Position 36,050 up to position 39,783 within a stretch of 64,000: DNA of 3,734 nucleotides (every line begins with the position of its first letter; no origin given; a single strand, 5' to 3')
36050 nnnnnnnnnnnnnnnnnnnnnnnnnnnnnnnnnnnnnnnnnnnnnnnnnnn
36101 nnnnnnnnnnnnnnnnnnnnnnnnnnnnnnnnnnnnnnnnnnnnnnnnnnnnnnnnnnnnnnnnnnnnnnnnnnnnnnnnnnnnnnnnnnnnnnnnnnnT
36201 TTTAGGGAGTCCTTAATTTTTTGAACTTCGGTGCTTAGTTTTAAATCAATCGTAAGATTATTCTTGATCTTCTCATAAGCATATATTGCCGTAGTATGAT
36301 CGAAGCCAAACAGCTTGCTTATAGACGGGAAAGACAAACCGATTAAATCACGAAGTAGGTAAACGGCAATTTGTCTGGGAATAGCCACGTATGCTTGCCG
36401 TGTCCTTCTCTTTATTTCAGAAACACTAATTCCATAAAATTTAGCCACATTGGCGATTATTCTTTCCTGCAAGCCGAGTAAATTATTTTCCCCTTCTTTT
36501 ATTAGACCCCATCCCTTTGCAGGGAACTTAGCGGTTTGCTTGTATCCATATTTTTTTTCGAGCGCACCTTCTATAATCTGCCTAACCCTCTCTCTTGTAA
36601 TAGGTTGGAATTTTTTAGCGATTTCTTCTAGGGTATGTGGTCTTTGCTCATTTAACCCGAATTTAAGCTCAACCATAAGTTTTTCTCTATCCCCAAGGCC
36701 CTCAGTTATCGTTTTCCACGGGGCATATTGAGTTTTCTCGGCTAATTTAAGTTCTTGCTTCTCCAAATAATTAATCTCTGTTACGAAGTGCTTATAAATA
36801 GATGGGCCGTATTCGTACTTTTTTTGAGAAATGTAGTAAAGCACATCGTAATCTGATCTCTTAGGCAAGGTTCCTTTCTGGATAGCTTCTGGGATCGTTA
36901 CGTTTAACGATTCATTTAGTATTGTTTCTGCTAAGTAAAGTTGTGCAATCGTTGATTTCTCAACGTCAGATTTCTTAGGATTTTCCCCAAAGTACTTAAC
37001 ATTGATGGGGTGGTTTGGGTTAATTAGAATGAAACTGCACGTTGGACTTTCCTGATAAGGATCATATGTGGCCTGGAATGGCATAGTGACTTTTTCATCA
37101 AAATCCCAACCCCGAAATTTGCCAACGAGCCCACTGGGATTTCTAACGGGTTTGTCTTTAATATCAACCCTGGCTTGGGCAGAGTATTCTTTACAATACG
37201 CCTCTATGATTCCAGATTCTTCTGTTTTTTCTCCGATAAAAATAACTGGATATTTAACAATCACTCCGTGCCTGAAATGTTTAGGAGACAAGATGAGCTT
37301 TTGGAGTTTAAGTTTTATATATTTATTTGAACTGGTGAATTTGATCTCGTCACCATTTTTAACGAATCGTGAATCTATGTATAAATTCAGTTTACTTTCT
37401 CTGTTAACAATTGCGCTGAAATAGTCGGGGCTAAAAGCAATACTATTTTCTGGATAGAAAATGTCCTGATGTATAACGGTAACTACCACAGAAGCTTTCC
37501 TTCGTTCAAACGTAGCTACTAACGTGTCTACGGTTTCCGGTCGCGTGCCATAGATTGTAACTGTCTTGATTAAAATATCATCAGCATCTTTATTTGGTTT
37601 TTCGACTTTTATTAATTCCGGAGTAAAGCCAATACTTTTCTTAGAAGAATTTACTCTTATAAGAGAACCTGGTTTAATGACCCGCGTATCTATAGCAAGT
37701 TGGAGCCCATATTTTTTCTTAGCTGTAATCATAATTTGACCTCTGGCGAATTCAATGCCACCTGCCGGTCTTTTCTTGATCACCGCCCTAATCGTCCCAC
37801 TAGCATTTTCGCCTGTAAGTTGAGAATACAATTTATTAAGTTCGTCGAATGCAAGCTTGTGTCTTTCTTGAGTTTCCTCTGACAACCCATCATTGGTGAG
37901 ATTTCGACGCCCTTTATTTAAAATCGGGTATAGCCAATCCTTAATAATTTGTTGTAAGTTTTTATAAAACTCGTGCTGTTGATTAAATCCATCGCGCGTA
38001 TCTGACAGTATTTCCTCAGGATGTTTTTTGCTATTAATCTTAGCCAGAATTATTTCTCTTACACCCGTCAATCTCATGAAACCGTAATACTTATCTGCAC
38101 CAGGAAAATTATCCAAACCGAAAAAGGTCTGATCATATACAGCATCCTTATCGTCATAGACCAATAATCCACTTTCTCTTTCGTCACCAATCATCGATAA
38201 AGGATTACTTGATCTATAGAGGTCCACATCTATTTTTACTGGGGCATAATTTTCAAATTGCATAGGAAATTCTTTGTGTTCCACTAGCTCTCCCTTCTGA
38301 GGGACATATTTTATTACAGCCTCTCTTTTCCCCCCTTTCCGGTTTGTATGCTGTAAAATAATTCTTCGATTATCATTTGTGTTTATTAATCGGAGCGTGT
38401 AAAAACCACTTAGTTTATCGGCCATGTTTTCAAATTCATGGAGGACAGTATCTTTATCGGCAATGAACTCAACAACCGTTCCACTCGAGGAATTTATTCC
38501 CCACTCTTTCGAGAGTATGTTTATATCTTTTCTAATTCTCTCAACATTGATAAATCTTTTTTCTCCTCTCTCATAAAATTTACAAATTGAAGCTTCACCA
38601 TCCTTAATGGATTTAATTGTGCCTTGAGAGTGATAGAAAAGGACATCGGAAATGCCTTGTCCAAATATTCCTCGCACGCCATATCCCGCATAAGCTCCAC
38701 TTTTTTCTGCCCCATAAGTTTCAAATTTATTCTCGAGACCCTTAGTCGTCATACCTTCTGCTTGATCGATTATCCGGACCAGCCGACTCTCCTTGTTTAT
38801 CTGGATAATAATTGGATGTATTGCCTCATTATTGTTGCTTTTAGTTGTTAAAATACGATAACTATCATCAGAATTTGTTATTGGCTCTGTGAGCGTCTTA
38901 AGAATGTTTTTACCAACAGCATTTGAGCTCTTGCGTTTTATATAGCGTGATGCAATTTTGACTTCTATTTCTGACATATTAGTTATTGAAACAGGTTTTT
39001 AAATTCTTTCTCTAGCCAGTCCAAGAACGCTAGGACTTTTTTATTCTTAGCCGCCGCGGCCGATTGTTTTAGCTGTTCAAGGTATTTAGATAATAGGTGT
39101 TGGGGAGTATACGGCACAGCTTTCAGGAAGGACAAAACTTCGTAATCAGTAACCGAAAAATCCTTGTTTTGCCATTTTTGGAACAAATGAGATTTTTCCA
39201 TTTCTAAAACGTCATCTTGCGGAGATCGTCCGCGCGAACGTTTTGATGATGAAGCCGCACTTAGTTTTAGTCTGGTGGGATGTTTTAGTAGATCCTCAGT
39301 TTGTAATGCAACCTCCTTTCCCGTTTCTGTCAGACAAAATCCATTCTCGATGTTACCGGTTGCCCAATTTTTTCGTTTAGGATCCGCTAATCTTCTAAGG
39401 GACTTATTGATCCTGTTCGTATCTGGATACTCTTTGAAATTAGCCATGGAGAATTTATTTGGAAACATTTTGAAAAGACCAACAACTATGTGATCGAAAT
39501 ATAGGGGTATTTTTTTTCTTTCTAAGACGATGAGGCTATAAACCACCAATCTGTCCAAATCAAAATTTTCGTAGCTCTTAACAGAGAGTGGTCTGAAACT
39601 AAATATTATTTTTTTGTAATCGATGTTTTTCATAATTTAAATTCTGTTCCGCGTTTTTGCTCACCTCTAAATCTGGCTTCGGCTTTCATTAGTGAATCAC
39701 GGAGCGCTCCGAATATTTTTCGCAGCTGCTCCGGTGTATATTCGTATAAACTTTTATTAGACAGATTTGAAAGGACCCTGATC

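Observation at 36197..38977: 926-aa protein fusing an N-terminal GHKL-type ATPase to a sigma-70 region-4 HTH and a DnaA domain-IV DNA-binding domain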

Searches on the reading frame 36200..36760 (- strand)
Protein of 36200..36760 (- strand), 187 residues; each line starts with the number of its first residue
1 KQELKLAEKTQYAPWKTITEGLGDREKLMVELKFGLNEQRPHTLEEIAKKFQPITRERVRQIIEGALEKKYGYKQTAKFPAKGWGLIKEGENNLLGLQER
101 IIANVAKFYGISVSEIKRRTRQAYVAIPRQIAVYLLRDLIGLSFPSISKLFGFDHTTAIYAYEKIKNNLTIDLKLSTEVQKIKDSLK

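Call 87: find_homologous_proteins(query=window:36200-36760:-, max_evalue=0.00001)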
Query window:36200-36760:- (187 aa): 2 proteins with E <= 0.00001 among 175 candidates.
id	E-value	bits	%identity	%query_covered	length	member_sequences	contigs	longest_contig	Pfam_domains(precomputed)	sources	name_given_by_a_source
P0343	7.1e-38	148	51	83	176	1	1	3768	PF08299.18,PF04545.23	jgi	jgi:chromosomal replication initiator protein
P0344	8.2e-6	44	54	29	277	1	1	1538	PF04545.23,PF00140.26,PF04542.21,PF04539.23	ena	-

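Call 88: find_encoding_contigs(protein=P0343, flank=4000, max_places=3)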
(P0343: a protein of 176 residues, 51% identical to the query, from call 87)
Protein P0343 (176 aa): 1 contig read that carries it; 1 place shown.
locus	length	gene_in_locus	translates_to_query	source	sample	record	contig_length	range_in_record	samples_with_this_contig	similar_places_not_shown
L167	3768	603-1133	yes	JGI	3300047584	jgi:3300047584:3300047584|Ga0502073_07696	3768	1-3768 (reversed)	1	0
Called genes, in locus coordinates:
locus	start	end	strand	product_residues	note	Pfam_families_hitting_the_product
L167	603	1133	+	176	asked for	PF04545:Sigma70_r4, PF08299:Bac_DnaA_C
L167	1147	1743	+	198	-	-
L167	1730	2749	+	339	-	-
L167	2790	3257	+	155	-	-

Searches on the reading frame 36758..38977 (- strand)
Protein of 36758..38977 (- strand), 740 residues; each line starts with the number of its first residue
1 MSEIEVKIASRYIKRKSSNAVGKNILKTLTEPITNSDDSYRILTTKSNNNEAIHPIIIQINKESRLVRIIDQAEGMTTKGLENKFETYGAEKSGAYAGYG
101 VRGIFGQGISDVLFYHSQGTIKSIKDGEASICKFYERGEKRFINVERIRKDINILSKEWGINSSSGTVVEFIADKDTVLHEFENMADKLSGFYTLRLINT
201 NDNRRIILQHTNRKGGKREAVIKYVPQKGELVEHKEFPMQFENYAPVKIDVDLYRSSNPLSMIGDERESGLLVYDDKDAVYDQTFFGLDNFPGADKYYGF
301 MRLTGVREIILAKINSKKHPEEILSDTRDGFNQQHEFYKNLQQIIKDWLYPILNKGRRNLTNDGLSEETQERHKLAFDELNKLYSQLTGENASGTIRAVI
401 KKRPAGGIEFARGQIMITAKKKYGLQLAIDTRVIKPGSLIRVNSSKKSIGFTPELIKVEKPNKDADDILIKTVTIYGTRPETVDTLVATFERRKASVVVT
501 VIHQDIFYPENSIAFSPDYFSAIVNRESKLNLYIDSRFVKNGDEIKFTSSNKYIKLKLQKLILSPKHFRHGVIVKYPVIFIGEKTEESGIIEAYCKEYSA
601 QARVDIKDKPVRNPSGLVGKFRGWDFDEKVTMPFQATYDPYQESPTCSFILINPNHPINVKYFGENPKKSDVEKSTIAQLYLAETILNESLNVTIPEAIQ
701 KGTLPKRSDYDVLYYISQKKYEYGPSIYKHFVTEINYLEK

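Call 39: search_protein_representatives(alignment_id=A2)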
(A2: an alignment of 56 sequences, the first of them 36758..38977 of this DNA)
Query: 56 sequences, 739 profile positions. Proteins with E-value up to 0.001 (for the whole library): 1991; up to 1e-10: 1344; up to 1e-30: 857. The best 150 are listed.
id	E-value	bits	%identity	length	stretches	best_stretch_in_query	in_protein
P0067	2.1e-251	852.6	-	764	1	1-735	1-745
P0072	4.9e-248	841.5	-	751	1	1-735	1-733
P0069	3.6e-246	835.3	-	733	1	3-730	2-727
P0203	2.4e-245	832.6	-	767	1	1-734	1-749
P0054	2.2e-240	816.2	-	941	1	1-735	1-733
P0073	8.6e-240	814.2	-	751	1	1-735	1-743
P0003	6.0e-239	811.4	-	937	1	1-736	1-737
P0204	5.6e-232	788.4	-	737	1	1-732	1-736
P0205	1.8e-227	773.5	-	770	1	6-734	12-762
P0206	2.5e-227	773.0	-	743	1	1-734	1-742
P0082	2.5e-227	773.0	-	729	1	2-730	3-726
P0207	2.9e-227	772.8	-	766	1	3-735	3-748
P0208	9.9e-225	764.4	-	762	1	2-735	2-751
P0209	1.3e-223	760.8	-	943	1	1-734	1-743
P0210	6.1e-221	751.9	-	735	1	2-735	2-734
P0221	1.2e-205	701.3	-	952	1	1-735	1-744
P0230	3.2e-190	650.3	-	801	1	2-735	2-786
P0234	8.2e-186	635.7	-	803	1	3-734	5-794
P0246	1.3e-170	585.5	-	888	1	1-736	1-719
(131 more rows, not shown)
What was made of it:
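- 857 clusters at E<1e-30 (call 39).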

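Call 55: search_protein_families(library=pfam, proteins=[P0246, P0221, P0209, P0230, P0234], max_evalue=0.01)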
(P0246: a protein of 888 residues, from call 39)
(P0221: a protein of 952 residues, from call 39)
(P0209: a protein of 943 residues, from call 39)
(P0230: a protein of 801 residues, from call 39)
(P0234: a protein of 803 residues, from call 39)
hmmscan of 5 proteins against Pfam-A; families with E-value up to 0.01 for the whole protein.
P0246 (888 aa): 3 families
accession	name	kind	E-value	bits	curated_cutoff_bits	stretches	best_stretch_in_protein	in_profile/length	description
PF08299.17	Bac_DnaA_C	-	2.7e-22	79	31.5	1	813-881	1-69/69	Bacterial dnaA protein helix-turn-helix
PF04545.22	Sigma70_r4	-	1.3e-05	25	24.1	1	746-771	18-43/50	Sigma-70, region 4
PF13589.12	HATPase_c_3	-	0.00049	20.6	25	1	30-132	8-100/137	Histidine kinase-, DNA gyrase B-, and HSP90-like ATPase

P0221 (952 aa): 4 families
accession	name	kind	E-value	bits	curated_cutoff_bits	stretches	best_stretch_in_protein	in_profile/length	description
PF08299.17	Bac_DnaA_C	-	1.9e-24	85.9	31.5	1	859-925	2-69/69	Bacterial dnaA protein helix-turn-helix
PF04545.22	Sigma70_r4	-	3e-12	46.3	24.1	1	770-821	3-50/50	Sigma-70, region 4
PF13589.12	HATPase_c_3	-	0.00053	20.5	25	1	53-138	20-106/137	Histidine kinase-, DNA gyrase B-, and HSP90-like ATPase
PF02518.31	HATPase_c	-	0.00093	20.1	26.4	1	23-108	5-77/111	Histidine kinase-, DNA gyrase B-, and HSP90-like ATPase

P0209 (943 aa): 7 families
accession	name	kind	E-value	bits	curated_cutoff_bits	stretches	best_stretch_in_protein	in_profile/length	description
PF22785.1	Tc-R-P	-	3.8e-20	72.8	27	1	806-897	15-105/106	Polymorphic toxin system, DSP-PTPase phosphatase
PF22784.1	PTP-SAK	-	8.7e-15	55.5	27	1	785-911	2-127/153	Swiss Army Knife protein, DSP-PTPase phosphatase domain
PF22741.1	PTP-NADK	-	3.9e-08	33.3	27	1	807-901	41-139/163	DSP-PTPase phosphatase fused to NAD+ Kinase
PF14566.11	PTPlike_phytase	-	4.6e-07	30.5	27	1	845-892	108-154/158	Inositol hexakisphosphate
PF00782.25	DSPc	-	6e-06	26.5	33.5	1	807-912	11-115/133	Dual specificity phosphatase, catalytic domain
PF13350.11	Y_phosphatase3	-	0.0036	17.7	22.2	0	826-900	90-157/240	Tyrosine phosphatase family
PF05706.17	CDKN3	-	0.0064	16.6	20.7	0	836-897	98-159/168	Cyclin-dependent kinase inhibitor 3 (CDKN3)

P0230 (801 aa): 0 families

P0234 (803 aa): 0 families

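Call 74: search_dna_similar(query=window:36758-38977:-, collection=plasmids, mode=protein, max_rows=15)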
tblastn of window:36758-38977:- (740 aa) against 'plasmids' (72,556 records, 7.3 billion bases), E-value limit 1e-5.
No match.

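Call 75: search_dna_similar(query=window:36758-38977:-, collection=phages, mode=protein, max_rows=15)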
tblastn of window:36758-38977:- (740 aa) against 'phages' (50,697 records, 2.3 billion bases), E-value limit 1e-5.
No match.

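Call 83: search_protein_families(library=phrogs, proteins=[window:36758-38977:-], max_evalue=0.1)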
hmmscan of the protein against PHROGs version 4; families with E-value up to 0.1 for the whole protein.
window:36758-38977:- (740 aa): 0 families

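Call 95: search_protein_families(library=padloc, alignment_id=A2, max_evalue=0.01)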
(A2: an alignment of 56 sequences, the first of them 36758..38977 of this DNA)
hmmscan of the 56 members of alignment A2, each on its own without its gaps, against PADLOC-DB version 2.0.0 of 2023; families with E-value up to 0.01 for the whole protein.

A. member 1, window:36758-38977:- (740 aa): 0 families

B. families by the number of members that match (of 56 scanned): 1 family
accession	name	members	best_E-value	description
PDLC04112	JukA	1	0.0096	-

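Call 96: search_protein_families(library=ncbifam, alignment_id=A2, max_evalue=0.01)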
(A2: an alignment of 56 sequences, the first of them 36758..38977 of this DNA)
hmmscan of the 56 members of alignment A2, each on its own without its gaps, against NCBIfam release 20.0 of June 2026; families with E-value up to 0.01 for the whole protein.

A. member 1, window:36758-38977:- (740 aa): 0 families

B. families by the number of members that match (of 56 scanned): 5 families
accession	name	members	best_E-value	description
TIGR01052.1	top6b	2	8.9e-05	DNA topoisomerase VI subunit B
NF003555.1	PRK05218.1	2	0.0023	molecular chaperone HtpG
NF047352.1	P_loop_sacsin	2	0.0053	sacsin N-terminal ATP-binding-like domain-containing protein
NF003218.0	PRK04184.1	1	0.0017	DNA topoisomerase VI subunit B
NF003337.0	PRK04342.1-6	1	0.0048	DNA topoisomerase IV subunit A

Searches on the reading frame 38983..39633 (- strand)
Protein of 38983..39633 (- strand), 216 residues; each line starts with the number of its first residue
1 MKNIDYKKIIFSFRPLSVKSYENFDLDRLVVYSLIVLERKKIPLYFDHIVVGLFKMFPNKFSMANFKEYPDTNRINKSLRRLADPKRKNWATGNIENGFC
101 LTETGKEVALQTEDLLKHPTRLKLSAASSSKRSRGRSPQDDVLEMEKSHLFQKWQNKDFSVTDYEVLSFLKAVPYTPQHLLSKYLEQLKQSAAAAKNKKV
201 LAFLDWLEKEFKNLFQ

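Call 3: search_protein_families(library=pfam, proteins=[window:38983-39633:-], max_evalue=1)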
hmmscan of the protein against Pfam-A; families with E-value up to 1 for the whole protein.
window:38983-39633:- (216 aa): 2 families
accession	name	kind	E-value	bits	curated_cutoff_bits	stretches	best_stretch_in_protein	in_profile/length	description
PF25213.1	HVO_A0261_N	-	0.21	11.9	35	1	80-117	43-79/86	HVO_A0261 N-terminal domain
PF00012.26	HSP70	-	0.21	10.2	20.6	1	128-200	63-133/599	Hsp70 protein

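Call 4: search_protein_families(library=padloc, proteins=[window:38983-39633:-], max_evalue=1)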
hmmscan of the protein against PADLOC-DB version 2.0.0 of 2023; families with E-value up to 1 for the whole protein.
window:38983-39633:- (216 aa): 0 families

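Call 5: search_protein_families(library=ncbifam, proteins=[window:38983-39633:-], max_evalue=1)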
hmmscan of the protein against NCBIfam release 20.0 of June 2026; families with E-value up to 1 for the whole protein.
window:38983-39633:- (216 aa): 0 families

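Call 17: find_homologous_proteins(query=window:38983-39633:-, max_evalue=0.001)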
Query window:38983-39633:- (216 aa): 83 proteins with E <= 0.001 among 761 candidates.
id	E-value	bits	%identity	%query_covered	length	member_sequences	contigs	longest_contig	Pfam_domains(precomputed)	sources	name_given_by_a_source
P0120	3.2e-138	476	100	100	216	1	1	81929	-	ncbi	ncbi:MAG: hypothetical protein V2A55_02540 [Candidatus Jorgensenbacteria bacterium]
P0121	3.3e-131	453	95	100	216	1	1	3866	-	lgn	-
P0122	4.8e-128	443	93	100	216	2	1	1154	-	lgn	-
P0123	1.2e-127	442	92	100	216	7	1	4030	-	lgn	-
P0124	9.1e-105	367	75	100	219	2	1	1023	-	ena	-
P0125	1.9e-92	327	67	100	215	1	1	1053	-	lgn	-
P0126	1.6e-87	311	65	100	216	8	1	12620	-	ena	-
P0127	1.9e-84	301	61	100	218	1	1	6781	-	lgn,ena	-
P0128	6.5e-84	299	64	100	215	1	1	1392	-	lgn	-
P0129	3.3e-83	297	63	100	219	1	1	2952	-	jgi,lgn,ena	-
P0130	4.6e-83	296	62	100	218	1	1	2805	-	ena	-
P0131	5.7e-81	289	61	100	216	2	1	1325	-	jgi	-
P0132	1.8e-80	288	61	100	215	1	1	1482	-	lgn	-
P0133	3.7e-80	287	59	97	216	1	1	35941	-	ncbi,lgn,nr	ncbi:MAG: hypothetical protein PHV43_01410 [Candidatus Colwellbacteria bacterium]|nr:hypothetical pr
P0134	2.8e-79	284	59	100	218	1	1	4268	-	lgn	-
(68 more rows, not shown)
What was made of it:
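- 38983..39633 (-): p216: 216-aa partner with an N-terminal winged helix-turn-helix (about aa 26-101), an RSRGRSP linker and a helical C-terminal domain (aa 138-215); overlaps p72 by 4 nt. 83 homologues (call 17).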

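Call 43: predict_structure(alignment_id=A3)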
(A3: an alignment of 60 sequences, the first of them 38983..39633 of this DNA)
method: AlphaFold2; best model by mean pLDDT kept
length: 216 residues; sequences in the alignment: 60
mean_pLDDT: 85.4   pTM: 0.55
mean pLDDT of the five models: 85.4, 84.1, 83.6, 83.4, 83.1
residues with pLDDT >= 90: 123; 70-90: 65; 50-70: 10; < 50: 18
segments of 3 or more residues with pLDDT < 50: 65-69, 123-134
pLDDT, mean of each block of 10 residues (from residue 1): 78 90 91 96 94 91 56 89 92 93 94 87 47 61 90 90 90 85 92 92 95 88
secondary structure, 60 per line:
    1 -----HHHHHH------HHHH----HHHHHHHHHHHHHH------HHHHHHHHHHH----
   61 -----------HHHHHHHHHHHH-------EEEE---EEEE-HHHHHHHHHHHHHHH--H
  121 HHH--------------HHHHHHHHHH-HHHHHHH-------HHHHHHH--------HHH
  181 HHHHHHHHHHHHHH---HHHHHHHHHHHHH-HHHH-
elements in order: H6-11 H18-21 H26-39 H46-56 H72-83 E91-94 E98-101 H103-117 H120-123 H138-147 H149-155 H163-169 H178-194 H198-210 H212-215
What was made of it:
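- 38983..39633 (-): AlphaFold pLDDT 85 (call 43).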

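Call 83: search_protein_families(library=phrogs, proteins=[window:38983-39633:-], max_evalue=0.1)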
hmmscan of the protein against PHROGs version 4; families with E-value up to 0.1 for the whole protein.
window:38983-39633:- (216 aa): 0 families

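Call 91: find_encoding_contigs(protein=P0120, flank=10000, max_places=2)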
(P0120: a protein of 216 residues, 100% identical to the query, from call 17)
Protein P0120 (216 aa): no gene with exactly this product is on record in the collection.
